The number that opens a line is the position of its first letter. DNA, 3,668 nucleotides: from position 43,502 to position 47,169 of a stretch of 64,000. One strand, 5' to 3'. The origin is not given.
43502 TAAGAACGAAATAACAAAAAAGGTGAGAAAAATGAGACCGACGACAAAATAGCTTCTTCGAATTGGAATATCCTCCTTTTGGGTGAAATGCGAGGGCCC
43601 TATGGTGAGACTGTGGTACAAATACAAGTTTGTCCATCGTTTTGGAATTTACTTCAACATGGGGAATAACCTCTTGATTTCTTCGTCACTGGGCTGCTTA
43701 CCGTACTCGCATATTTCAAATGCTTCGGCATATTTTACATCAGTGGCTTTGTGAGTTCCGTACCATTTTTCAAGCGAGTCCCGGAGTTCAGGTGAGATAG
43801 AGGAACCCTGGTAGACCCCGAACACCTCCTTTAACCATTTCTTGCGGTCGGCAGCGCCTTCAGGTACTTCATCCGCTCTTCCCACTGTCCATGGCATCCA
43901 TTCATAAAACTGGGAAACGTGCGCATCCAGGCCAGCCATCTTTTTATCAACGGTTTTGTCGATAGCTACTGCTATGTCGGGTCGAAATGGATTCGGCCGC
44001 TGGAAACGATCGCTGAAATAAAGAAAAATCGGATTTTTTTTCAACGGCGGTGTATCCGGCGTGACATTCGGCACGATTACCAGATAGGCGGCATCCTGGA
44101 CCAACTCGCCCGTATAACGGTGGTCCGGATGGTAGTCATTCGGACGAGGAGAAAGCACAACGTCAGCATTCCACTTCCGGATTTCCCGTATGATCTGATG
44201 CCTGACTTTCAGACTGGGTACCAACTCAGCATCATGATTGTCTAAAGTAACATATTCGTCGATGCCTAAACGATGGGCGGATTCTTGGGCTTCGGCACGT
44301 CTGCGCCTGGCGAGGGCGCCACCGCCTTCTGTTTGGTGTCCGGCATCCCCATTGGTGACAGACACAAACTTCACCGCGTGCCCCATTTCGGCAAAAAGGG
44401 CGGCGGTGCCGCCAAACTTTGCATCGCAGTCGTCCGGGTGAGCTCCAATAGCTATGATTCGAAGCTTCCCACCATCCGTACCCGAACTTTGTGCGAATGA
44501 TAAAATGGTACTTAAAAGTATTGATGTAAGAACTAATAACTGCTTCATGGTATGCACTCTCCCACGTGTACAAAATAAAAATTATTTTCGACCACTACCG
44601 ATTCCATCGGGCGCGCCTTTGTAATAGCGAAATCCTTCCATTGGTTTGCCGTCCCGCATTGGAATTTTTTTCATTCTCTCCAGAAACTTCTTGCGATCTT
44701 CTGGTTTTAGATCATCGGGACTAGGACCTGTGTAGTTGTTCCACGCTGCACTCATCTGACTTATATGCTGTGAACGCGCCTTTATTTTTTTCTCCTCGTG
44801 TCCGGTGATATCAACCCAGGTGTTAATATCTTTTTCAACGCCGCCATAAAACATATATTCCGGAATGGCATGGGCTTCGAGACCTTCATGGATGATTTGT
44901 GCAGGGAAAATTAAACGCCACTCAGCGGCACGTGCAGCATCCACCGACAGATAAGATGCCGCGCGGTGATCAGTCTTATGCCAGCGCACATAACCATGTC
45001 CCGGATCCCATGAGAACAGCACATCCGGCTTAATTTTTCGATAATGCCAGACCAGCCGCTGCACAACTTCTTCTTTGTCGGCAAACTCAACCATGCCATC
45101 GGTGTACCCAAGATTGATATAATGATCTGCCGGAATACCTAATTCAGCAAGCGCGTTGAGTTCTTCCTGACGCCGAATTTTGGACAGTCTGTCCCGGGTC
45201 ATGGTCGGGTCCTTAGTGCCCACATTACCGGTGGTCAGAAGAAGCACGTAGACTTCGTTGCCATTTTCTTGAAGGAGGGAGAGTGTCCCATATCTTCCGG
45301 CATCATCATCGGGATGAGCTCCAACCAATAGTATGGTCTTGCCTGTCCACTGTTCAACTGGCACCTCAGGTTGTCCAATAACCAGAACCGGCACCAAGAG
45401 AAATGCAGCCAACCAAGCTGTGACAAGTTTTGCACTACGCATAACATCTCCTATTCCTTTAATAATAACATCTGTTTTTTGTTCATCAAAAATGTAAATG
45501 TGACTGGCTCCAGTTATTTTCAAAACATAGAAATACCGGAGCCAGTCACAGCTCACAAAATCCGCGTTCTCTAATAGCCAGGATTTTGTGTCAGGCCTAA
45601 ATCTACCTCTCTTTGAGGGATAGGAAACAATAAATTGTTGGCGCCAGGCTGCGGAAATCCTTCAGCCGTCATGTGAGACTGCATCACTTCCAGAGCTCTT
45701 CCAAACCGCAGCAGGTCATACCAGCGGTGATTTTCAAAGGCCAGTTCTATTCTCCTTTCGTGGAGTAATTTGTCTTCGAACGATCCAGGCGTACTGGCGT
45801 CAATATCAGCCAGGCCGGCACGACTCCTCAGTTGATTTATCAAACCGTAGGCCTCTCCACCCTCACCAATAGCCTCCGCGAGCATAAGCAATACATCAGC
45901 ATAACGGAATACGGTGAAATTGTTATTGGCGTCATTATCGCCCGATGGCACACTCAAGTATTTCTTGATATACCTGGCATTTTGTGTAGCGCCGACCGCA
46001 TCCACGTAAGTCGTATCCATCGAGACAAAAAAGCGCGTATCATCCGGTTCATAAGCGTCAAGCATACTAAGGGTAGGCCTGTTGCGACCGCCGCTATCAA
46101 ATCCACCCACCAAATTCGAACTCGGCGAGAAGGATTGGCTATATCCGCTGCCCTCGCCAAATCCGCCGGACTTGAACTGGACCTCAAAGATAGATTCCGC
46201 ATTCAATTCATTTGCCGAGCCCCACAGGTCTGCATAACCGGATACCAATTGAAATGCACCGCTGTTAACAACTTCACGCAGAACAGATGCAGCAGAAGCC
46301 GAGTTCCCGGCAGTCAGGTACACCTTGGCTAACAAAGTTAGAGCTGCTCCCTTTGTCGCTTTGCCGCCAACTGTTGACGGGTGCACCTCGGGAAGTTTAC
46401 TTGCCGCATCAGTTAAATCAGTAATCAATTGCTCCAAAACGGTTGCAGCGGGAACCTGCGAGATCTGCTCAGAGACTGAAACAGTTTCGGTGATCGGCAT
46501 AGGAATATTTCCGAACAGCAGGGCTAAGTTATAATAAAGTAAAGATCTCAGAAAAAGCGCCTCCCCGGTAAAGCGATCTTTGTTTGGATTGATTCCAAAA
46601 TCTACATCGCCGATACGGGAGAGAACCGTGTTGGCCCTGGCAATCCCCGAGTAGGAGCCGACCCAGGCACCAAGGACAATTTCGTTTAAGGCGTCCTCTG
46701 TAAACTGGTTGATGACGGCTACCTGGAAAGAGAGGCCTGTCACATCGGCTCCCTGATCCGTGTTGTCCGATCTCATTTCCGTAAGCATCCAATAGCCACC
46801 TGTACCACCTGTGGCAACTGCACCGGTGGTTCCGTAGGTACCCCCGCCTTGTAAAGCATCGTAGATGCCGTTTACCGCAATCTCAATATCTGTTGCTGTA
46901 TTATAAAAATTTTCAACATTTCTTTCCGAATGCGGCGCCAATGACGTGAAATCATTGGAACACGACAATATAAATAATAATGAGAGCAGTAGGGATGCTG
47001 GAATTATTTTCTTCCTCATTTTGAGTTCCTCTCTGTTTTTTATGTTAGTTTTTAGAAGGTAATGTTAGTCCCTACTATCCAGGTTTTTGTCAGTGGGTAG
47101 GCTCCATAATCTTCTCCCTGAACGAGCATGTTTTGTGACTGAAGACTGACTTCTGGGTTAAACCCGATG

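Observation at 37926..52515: Amino-sugar PUL using a deacetylase-first route with no GH18/GH20 or NagA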

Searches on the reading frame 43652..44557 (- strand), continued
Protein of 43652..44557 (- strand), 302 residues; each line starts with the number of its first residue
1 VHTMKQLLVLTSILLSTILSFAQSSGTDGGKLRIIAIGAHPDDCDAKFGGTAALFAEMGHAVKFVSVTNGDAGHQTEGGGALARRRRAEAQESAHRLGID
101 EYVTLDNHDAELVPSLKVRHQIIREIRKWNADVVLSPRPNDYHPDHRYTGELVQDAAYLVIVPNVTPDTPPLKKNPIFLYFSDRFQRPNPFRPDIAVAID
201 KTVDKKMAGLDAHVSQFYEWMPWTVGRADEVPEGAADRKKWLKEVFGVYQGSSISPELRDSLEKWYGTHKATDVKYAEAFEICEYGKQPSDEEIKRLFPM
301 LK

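Call 82: search_protein_families(library=ncbifam, proteins=[L090:11523-12947:+, L090:8116-10029:+, L090:679-1572:+, L090:1581-2486:+, L090:2486-3385:+], max_evalue=0.00001)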
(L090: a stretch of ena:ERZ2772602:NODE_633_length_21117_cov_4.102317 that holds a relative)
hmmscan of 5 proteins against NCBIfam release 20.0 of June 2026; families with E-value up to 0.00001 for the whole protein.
L090:11523-12947:+ (475 aa): 14 families
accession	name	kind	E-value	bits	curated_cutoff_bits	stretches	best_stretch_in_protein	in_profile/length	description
TIGR01979.1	sufS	subfamily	9.5e-40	136.7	475.1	1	29-394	17-363/403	SufS family cysteine desulfurase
TIGR01977.1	am_tr_V_EF2568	hypoth_equivalog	3.2e-26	92.2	377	1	68-402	38-346/376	cysteine desulfurase family protein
NF041166.1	f2_encap_cargo1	exception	4.4e-24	85.5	800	1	62-393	277-587/623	family 2A encapsulin nanocompartment cargo protein cysteine desulfurase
NF006791.0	PRK09295.1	equivalog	4.2e-22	78.8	661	1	135-393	116-365/406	cysteine desulfurase SufS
NF008126.0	PRK10874.1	equivalog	3.2e-17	62.7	607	1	59-394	48-360/401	cysteine desulfurase CsdA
TIGR03392.1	FeS_syn_CsdA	equivalog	3.8e-15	56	493.6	1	59-395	45-358/398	cysteine desulfurase CsdA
NF040779.1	Sec_lyase_SclA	exception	4.6e-14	52.1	525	1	156-394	113-339/378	selenocysteine lyase SclA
TIGR01976.1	am_tr_V_VC1184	hypoth_equivalog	4.1e-13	49.4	352.35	1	135-272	109-241/401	cysteine desulfurase-like protein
TIGR03235.1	DNA_S_dndA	equivalog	2e-11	43.8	480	1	33-393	1-327/353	cysteine desulfurase DndA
TIGR03402.1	FeS_nifS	equivalog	7.6e-11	41.4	530.75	1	32-393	1-322/379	cysteine desulfurase NifS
NF010611.0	PRK14012.1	equivalog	4.9e-09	35.6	548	1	31-279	6-237/406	IscS subfamily cysteine desulfurase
TIGR02006.1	IscS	equivalog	2e-08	33.7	643.2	1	31-279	4-233/402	IscS subfamily cysteine desulfurase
TIGR03403.1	nifS_epsilon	equivalog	4.5e-07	29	587.7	1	34-265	3-217/382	NifS family cysteine desulfurase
NF002806.0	PRK02948.1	subfamily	7.3e-07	28.5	304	1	131-274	87-225/381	IscS subfamily cysteine desulfurase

L090:8116-10029:+ (638 aa): 8 families
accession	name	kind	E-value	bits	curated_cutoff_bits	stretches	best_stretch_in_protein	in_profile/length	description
NF002557.0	PRK02122.1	subfamily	8.1e-230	764.3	384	1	17-637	20-649/653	glucosamine-6-phosphate deaminase-like protein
NF001684.0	PRK00443.1-4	subfamily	7.2e-83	278.1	326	1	29-273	4-242/260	glucosamine-6-phosphate deaminase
TIGR00502.1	nagB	equivalog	4.7e-82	275.2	236.9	1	29-273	4-248/259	glucosamine-6-phosphate deaminase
NF001682.0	PRK00443.1-1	equivalog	5.2e-55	186.6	528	1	40-270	11-232/262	glucosamine-6-phosphate deaminase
NF001685.0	PRK00443.1-5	equivalog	4.3e-51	173.7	513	1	34-272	9-247/266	glucosamine-6-phosphate deaminase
NF007291.0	PRK09762.1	equivalog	2.1e-38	132.2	271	1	37-266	11-235/236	galactosamine-6-phosphate isomerase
NF009022.0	PRK12358.1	equivalog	2.7e-37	128.5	247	1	41-273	12-238/239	glucosamine-6-phosphate deaminase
TIGR01198.1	pgl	equivalog_domain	1.9e-24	86.5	124.45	1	30-271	1-233/234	6-phosphogluconolactonase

L090:679-1572:+ (298 aa): 3 families
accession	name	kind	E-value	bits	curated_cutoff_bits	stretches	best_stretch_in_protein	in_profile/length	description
TIGR04001.1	thiol_BshB1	equivalog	2.7e-34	118.9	182.5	1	29-217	1-181/226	bacillithiol biosynthesis deacetylase BshB1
TIGR04000.1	thiol_BshB2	equivalog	3.2e-15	56.4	195.25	1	32-225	3-195/217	bacillithiol biosynthesis deacetylase BshB2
TIGR03446.1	mycothiol_Mca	equivalog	4.1e-08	33.1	277.15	1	32-100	3-78/283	mycothiol conjugate amidase Mca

L090:1581-2486:+ (302 aa): 3 families
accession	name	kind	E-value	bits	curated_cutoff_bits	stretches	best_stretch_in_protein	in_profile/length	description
TIGR04001.1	thiol_BshB1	equivalog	5.5e-29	101.5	182.5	1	27-213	2-181/226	bacillithiol biosynthesis deacetylase BshB1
TIGR04000.1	thiol_BshB2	equivalog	6.6e-13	48.8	195.25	1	29-215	3-189/217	bacillithiol biosynthesis deacetylase BshB2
TIGR03446.1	mycothiol_Mca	equivalog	2.8e-09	37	277.15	1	27-106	1-87/283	mycothiol conjugate amidase Mca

L090:2486-3385:+ (300 aa): 3 families
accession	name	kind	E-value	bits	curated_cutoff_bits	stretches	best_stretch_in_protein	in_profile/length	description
TIGR04001.1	thiol_BshB1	equivalog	1.4e-30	106.7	182.5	1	27-215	2-183/226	bacillithiol biosynthesis deacetylase BshB1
TIGR04000.1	thiol_BshB2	equivalog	3.7e-12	46.4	195.25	1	29-213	3-187/217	bacillithiol biosynthesis deacetylase BshB2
TIGR03446.1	mycothiol_Mca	equivalog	2.2e-09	37.3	277.15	1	27-106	1-87/283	mycothiol conjugate amidase Mca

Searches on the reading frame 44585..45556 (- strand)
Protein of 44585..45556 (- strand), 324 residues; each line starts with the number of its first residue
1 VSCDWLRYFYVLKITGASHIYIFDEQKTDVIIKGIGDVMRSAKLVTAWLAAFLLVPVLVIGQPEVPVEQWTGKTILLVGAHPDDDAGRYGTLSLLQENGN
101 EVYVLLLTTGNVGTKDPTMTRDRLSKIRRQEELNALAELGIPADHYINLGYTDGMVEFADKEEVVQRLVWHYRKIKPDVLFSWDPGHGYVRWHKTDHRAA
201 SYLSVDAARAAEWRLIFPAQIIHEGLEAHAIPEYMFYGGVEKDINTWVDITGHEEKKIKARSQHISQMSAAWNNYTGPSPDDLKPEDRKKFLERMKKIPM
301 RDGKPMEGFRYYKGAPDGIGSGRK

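Call 4: search_protein_families(library=pfam, proteins=[window:44585-45556:-], max_evalue=0.01)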
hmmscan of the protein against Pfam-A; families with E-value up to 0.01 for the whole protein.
window:44585-45556:- (324 aa): 1 family
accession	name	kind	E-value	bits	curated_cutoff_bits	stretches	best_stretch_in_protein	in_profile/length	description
PF02585.22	PIG-L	-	2e-24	87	28.2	1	76-207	1-128/129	GlcNAc-PI de-N-acetylase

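Call 5: search_protein_families(library=ncbifam, proteins=[window:44585-45556:-], max_evalue=0.01)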
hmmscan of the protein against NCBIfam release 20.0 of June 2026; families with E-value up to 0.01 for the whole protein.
window:44585-45556:- (324 aa): 5 families
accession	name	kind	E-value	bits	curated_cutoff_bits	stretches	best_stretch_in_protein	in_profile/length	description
TIGR04000.1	thiol_BshB2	equivalog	2e-15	57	195.25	1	74-274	2-191/217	bacillithiol biosynthesis deacetylase BshB2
TIGR04001.1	thiol_BshB1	equivalog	5.5e-15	55.7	182.5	1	75-271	4-182/226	bacillithiol biosynthesis deacetylase BshB1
TIGR03446.1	mycothiol_Mca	equivalog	3.9e-09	36.5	277.15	1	75-211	3-153/283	mycothiol conjugate amidase Mca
TIGR03445.1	mycothiol_MshB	equivalog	1.2e-06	28.6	224.35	1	76-212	1-156/284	N-acetyl-1-D-myo-inositol-2-amino-2-deoxy-alpha-D-glucopyranoside deacetylase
NF002557.0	PRK02122.1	subfamily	0.00021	19.6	384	1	72-121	370-420/653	glucosamine-6-phosphate deaminase-like protein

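Call 26: search_solved_structures(query=window:44585-45556:-, max_evalue=0.001)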
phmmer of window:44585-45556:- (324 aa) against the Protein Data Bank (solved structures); distinct sequences matched with E-value up to 0.001: 6.
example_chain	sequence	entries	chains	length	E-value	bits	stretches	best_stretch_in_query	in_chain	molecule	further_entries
8bgn_A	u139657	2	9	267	4.8e-18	68.7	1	73-269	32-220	Diacetylchitobiose deacetylase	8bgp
8bgo_A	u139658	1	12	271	5e-18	68.6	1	73-269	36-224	Diacetylchitobiose deacetylase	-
3wl4_A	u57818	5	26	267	1.9e-17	66.7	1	72-269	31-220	Uncharacterized protein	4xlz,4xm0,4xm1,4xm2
3we7_A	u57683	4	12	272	4.9e-14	55.5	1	72-269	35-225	Putative uncharacterized protein PH0499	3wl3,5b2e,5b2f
5bmo_A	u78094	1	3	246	4.5e-12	49.1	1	74-249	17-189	Putative uncharacterized protein LnmX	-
1uan_A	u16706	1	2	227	4e-05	26.2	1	75-213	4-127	hypothetical protein TT1542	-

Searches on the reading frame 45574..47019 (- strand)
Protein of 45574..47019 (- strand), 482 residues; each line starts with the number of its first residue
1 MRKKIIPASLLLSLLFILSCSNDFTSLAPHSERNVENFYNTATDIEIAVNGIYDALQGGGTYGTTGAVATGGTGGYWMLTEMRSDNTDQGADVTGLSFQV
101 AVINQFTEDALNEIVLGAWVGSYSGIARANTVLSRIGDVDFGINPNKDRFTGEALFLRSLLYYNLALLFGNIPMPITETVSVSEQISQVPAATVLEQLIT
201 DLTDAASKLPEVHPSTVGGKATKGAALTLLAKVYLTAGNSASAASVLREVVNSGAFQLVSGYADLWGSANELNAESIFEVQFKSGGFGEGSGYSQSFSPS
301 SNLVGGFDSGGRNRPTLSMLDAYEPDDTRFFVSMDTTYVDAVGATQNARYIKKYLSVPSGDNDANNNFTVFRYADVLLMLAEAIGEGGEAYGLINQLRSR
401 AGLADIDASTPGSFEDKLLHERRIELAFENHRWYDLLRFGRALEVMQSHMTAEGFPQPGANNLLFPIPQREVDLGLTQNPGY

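Call 4: search_protein_families(library=pfam, proteins=[window:45574-47019:-], max_evalue=0.01)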
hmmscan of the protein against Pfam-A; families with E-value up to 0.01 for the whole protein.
window:45574-47019:- (482 aa): 3 families
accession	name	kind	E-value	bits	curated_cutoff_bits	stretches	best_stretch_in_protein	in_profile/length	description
PF07980.17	SusD_RagB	-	1.3e-32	114.1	23.1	1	345-482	129-297/297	SusD family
PF14322.12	SusD-like_3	-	1.1e-23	84.9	27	1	74-235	35-191/191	Starch-binding associating with outer membrane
PF12771.13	SusD-like_2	-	0.0015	17.9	27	0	81-209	19-150/415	Starch-binding associating with outer membrane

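Call 5: search_protein_families(library=ncbifam, proteins=[window:45574-47019:-], max_evalue=0.01)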
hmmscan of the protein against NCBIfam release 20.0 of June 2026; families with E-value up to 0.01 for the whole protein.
window:45574-47019:- (482 aa): 2 families
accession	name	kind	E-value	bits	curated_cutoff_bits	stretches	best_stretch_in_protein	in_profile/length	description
NF033072.0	NanU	exception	1.2e-16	60.9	425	2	76-282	61-279/521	SusD family outer membrane lipoprotein NanU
NF033071.0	SusD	exception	4.9e-13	48.1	725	2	144-305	141-314/558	starch-binding outer membrane lipoprotein SusD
